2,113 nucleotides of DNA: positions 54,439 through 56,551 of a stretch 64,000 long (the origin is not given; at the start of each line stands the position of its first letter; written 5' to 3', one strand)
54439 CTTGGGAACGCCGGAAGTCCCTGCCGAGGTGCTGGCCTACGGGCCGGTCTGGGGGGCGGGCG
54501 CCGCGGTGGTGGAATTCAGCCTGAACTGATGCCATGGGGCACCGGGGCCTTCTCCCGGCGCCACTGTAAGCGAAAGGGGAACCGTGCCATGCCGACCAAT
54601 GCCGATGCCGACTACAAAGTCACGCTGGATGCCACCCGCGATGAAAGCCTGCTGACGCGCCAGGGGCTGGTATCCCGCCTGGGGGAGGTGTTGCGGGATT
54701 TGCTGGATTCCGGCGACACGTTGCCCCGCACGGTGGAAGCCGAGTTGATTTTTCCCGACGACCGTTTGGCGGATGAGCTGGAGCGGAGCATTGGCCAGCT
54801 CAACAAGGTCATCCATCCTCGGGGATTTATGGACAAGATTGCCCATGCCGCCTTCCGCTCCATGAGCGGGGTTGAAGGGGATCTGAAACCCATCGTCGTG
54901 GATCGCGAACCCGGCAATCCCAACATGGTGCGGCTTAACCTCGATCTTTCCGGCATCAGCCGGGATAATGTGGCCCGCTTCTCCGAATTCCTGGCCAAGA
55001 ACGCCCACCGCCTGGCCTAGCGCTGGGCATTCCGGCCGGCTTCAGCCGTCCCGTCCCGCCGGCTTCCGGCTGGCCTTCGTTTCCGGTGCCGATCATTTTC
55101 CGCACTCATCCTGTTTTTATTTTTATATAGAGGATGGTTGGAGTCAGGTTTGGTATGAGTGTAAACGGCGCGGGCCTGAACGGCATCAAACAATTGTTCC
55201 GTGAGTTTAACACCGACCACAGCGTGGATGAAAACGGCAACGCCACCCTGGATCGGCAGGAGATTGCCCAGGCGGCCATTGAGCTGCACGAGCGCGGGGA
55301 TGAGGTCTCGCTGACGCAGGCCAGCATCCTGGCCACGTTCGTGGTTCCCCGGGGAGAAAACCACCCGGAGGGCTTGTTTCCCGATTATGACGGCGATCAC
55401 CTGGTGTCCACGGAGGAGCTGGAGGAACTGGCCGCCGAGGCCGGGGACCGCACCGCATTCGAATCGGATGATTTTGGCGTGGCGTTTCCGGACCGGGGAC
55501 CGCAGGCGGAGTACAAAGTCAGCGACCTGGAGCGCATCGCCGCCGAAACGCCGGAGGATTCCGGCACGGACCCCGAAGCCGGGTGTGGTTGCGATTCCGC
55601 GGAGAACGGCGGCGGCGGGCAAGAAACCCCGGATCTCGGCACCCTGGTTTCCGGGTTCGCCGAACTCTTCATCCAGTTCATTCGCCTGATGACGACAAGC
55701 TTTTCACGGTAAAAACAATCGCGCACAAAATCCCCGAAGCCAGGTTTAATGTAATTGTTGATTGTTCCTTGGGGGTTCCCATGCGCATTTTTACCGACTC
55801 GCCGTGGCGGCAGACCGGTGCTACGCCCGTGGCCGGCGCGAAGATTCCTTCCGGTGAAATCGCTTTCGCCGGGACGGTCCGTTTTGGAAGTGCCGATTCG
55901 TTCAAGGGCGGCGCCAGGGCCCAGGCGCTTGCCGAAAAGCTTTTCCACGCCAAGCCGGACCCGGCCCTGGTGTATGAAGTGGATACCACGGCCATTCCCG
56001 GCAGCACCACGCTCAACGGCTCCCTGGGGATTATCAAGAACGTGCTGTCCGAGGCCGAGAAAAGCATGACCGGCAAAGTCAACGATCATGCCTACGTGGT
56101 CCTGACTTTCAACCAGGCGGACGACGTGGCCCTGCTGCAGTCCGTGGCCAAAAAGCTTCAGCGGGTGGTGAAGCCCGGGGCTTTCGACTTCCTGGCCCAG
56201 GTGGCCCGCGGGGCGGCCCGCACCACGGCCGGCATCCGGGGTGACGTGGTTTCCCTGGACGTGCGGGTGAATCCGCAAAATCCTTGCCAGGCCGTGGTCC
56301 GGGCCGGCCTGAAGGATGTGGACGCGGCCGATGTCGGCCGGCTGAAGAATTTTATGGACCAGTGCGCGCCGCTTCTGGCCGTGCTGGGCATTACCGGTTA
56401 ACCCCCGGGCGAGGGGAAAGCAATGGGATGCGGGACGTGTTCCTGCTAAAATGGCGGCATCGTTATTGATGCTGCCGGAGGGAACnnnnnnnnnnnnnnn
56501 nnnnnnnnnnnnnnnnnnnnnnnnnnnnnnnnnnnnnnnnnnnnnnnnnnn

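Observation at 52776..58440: Partial 2-aminophenol-type meta-cleavage set interrupted by three unknown genes, including an EF-hand protein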

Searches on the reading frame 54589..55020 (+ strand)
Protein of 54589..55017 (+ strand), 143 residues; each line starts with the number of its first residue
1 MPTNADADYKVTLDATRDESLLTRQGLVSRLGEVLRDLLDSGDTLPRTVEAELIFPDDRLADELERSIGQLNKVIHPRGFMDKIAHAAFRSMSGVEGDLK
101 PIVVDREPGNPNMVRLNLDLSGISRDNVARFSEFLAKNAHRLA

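Call 4: search_protein_families(library=pfam, proteins=[window:54595-55020:+], max_evalue=0.1)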
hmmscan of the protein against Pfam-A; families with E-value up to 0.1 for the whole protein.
window:54595-55020:+ (141 aa): 0 families

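Call 5: search_protein_families(library=ncbifam, proteins=[window:54595-55020:+], max_evalue=0.1)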
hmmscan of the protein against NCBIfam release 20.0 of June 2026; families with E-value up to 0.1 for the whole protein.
window:54595-55020:+ (141 aa): 0 families

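Call 21: find_homologous_proteins(query=window:54589-55017:+, max_evalue=0.01)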
Query window:54589-55017:+ (143 aa): 5 proteins with E <= 0.01 among 32 candidates.
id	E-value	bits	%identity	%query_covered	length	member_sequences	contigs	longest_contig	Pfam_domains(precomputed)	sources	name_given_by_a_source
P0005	3.3e-86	304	100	100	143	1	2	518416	-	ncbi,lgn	-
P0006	6.3e-64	232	81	96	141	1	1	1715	-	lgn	-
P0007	6.9e-45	170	62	96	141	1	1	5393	-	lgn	-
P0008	4.1e-43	165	60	95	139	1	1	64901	-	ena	-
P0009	1.6e-34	137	52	92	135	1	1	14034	-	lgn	-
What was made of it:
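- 54589..55020 (+): g3: 143-aa acidic alpha/beta protein, founding member of the operon-linked subfamily of a new family. Homologues P0005-P0009 (call 21).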

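Call 23: find_encoding_contigs(protein=P0008, flank=10000)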
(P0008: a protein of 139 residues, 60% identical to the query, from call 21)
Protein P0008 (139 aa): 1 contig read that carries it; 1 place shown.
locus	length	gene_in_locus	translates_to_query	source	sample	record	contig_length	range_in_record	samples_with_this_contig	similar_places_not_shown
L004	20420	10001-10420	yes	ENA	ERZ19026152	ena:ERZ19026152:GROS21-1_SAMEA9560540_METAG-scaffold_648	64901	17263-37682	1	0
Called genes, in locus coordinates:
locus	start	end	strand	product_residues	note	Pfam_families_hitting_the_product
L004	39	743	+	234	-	-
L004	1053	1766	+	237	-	PF05721:PhyH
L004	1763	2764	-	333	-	PF00781:DAGK_cat, PF19279:YegS_C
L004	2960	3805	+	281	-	PF00149:Metallophos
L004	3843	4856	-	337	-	PF00781:DAGK_cat, PF19279:YegS_C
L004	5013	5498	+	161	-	PF01625:PMSR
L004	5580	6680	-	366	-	-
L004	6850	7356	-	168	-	-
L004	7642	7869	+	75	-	PF10685:KGG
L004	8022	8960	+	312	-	PF02900:LigB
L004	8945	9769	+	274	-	PF02900:LigB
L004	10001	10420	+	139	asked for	-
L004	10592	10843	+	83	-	-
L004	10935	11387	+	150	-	PF01042:Ribonuc_L-PSP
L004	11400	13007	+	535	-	PF00171:Aldedh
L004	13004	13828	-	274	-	-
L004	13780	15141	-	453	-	PF01180:DHO_dh, PF01207:Dus, PF00037:Fer4 (faint), PF12797:Fer4_2 (faint), PF13237:Fer4_10 (faint), PF13187:Fer4_9 (weak), PF14697:Fer4_21, PF12838:Fer4_7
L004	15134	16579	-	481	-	PF14691:Fer4_20, PF01262:AlaDh_PNT_C (faint), PF00743:FMO-like (faint), PF01266:DAO (weak), PF07992:Pyr_redox_2, PF13450:NAD_binding_8 (weak), PF13738:Pyr_redox_3, PF00070:Pyr_redox, +6 more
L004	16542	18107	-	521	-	PF02133:Transp_cyt_pur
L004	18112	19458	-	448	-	PF00202:Aminotran_3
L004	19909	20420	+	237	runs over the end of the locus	-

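Call 24: find_encoding_contigs(protein=P0009, flank=10000)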
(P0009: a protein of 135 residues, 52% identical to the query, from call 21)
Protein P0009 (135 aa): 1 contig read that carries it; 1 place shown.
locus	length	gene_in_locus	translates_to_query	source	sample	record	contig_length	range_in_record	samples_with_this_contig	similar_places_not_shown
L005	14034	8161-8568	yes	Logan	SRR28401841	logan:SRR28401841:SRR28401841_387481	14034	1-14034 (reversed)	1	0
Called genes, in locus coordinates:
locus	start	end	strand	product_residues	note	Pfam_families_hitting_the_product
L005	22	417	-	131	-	-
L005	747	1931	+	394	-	PF05048:NosD (faint), PF13229:Beta_helix (weak)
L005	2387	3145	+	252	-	PF02397:Bac_transf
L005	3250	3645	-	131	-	PF02566:OsmC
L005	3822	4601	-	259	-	-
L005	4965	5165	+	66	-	PF10685:KGG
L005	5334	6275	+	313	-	PF02900:LigB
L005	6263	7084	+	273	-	PF02900:LigB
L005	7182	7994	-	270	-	-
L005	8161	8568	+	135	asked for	-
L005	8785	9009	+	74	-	-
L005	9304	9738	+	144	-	PF01042:Ribonuc_L-PSP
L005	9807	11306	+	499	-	PF00171:Aldedh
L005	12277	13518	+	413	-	PF02441:Flavoprotein, PF04127:DFP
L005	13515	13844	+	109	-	PF04993:TfoX_N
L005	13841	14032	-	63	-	?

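Call 25: find_encoding_contigs(protein=P0006, flank=10000)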
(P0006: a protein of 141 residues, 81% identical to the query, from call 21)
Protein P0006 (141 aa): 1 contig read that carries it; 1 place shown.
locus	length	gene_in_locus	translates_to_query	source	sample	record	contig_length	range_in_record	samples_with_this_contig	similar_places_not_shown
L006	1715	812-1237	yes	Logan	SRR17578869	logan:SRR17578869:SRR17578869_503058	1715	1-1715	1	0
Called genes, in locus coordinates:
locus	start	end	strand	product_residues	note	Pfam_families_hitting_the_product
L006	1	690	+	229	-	?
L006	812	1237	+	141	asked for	-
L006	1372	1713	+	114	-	?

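Call 41: search_protein_families(library=pfam, proteins=[L004:10592-10843:+, L005:8785-9009:+, L005:7182-7994:-], max_evalue=0.01)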
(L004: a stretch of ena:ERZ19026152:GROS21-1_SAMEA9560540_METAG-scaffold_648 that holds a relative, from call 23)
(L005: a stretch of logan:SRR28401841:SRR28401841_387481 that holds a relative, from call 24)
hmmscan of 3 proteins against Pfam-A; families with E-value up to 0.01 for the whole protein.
L004:10592-10843:+ (83 aa): 0 families

L005:8785-9009:+ (74 aa): 0 families

L005:7182-7994:- (270 aa): 0 families

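Call 59: search_protein_families(library=phrogs, proteins=[window:54589-55017:+], max_evalue=0.1)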
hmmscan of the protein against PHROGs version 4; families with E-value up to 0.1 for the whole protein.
window:54589-55017:+ (143 aa): 0 families

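Call 60: search_protein_families(library=padloc, proteins=[window:54589-55017:+], max_evalue=0.1)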
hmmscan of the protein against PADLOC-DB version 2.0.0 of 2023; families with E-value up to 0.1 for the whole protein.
window:54589-55017:+ (143 aa): 0 families

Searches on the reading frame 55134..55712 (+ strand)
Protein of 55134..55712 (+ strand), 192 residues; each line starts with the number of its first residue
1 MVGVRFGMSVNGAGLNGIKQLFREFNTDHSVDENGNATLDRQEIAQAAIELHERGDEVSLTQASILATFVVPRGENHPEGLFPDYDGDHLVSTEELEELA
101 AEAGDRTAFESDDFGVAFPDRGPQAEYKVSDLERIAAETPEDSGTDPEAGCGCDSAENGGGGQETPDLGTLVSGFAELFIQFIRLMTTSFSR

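Call 4: search_protein_families(library=pfam, proteins=[window:55134-55712:+], max_evalue=0.1)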
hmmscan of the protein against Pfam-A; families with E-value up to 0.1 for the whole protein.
window:55134-55712:+ (192 aa): 4 families
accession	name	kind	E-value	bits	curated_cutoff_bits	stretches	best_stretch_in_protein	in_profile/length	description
PF13499.12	EF-hand_7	-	0.0043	17.8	30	1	30-99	10-65/67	EF-hand domain pair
PF13405.12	EF-hand_6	-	0.0046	17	25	0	31-46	9-24/30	EF-hand domain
PF00036.39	EF-hand_1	-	0.0066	16.4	25.4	0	84-99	10-25/29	EF hand domain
PF23657.1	DUF7151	-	0.088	13.2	27.2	0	31-46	26-41/46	Domain of unknown function (DUF7151)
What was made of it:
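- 55155..55712 (+): g4: 185-aa acidic protein (pI 4.1). Ca-loop motifs at residues 25-36 (nt 55227-55262) and 77-88 (nt 55383-55418), CxC at residues 144-146 (nt 55584-55592), C-terminal amphipathic helix at about residues 161-182 (nt 55635-55700). EF-hand Pfam scores are sub-threshold (call 4).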

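Call 5: search_protein_families(library=ncbifam, proteins=[window:55134-55712:+], max_evalue=0.1)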
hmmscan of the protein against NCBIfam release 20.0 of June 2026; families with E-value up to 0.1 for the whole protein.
window:55134-55712:+ (192 aa): 1 family
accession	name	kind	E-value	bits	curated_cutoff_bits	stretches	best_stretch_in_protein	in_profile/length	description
NF041410.1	XopAW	subfamily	0.0076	16.1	120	1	30-107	71-136/235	XopAW family type III secretion system calcium-binding effector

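Call 14: list_cluster_members(proteins=[P0001, window:55155-55712:+, window:54589-55020:+])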
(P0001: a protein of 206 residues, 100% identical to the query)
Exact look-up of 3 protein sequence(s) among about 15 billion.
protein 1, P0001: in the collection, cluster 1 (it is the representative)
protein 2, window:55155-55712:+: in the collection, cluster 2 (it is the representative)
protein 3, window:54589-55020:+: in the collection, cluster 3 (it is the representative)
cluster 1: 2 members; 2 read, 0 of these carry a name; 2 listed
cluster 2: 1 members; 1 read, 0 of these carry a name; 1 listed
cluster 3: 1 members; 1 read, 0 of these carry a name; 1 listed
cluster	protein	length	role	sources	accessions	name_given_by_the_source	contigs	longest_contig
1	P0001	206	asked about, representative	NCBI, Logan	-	-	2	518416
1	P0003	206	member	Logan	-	-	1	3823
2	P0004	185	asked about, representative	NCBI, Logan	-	-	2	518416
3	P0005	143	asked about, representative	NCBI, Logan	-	-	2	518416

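Call 22: find_homologous_proteins(query=window:55155-55709:+, max_evalue=0.01)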
Query window:55155-55709:+ (185 aa): 1 proteins with E <= 0.01 among 272 candidates.
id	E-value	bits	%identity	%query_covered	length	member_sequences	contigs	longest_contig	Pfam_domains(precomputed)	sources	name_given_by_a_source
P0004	1.0e-116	405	100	100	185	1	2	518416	-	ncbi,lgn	-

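Call 58: search_solved_structures(query=A3, max_evalue=10, show_alignments=3)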
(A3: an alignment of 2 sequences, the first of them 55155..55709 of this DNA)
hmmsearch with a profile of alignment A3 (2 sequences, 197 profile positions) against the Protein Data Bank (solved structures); distinct sequences matched with E-value up to 10: 1.
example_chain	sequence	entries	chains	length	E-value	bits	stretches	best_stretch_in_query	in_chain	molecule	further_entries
5lxv_B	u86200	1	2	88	0.078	16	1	63-110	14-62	Carbohydrate-binding protein WP_009985128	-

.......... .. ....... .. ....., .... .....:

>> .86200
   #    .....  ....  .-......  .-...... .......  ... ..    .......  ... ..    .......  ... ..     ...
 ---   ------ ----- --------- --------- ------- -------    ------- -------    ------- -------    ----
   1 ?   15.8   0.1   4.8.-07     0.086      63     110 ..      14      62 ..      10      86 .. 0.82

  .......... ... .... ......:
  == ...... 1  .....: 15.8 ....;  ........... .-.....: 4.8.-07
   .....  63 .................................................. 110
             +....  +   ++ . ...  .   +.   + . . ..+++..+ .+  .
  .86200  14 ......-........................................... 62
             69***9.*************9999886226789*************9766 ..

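Call 59: search_protein_families(library=phrogs, proteins=[window:55155-55709:+], max_evalue=0.1)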
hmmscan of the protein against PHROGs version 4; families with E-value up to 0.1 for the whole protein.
window:55155-55709:+ (185 aa): 0 families

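Call 60: search_protein_families(library=padloc, proteins=[window:55155-55709:+], max_evalue=0.1)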
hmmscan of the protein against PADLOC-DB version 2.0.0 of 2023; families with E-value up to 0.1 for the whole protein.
window:55155-55709:+ (185 aa): 0 families

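Call 69: predict_structure(protein=window:55155-55709:+)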
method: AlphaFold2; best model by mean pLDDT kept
length: 185 residues; sequences in the alignment: 1
mean_pLDDT: 40.8   pTM: 0.23
mean pLDDT of the five models: 40.8, 37.7, 35.9, 35.7, 33.4
residues with pLDDT >= 90: 0; 70-90: 0; 50-70: 20; < 50: 165
segments of 3 or more residues with pLDDT < 50: 1-35, 48-139, 142-147, 151-167, 169-171, 179-185
pLDDT, mean of each block of 10 residues (from residue 1): 35 45 41 49 50 45 36 37 38 38 30 30 37 41 45 42 45 51 42
secondary structure, 60 per line:
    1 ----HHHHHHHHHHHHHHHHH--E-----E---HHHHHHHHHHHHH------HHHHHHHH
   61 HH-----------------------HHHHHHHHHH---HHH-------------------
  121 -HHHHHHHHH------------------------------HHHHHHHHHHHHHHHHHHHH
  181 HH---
elements in order: H5-21 H34-46 H53-62 H86-95 H122-130 H161-182
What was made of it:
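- On EF-hand calcium-binding proteins (g4): The AlphaFold2 model is unreliable, pLDDT 41 (call 69).
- The model gives no ordered site (call 69).
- Tried and rejected: The single-sequence AlphaFold2 model of g4 was unusable, pLDDT 41 (call 69), so no fold search was run on it.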

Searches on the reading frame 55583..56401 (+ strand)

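Call 4: search_protein_families(library=pfam, proteins=[window:55583-56401:+], max_evalue=0.1)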
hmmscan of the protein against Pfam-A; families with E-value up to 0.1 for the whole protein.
window:55583-56401:+ (272 aa): 0 families

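Call 5: search_protein_families(library=ncbifam, proteins=[window:55583-56401:+], max_evalue=0.1)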
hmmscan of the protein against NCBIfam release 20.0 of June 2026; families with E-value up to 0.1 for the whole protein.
window:55583-56401:+ (272 aa): 1 family
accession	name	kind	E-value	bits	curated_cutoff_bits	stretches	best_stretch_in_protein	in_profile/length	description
NF038175.1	IniB_NTERM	domain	0.029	14.3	40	1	232-252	21-41/49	IniB N-terminal domain-containing protein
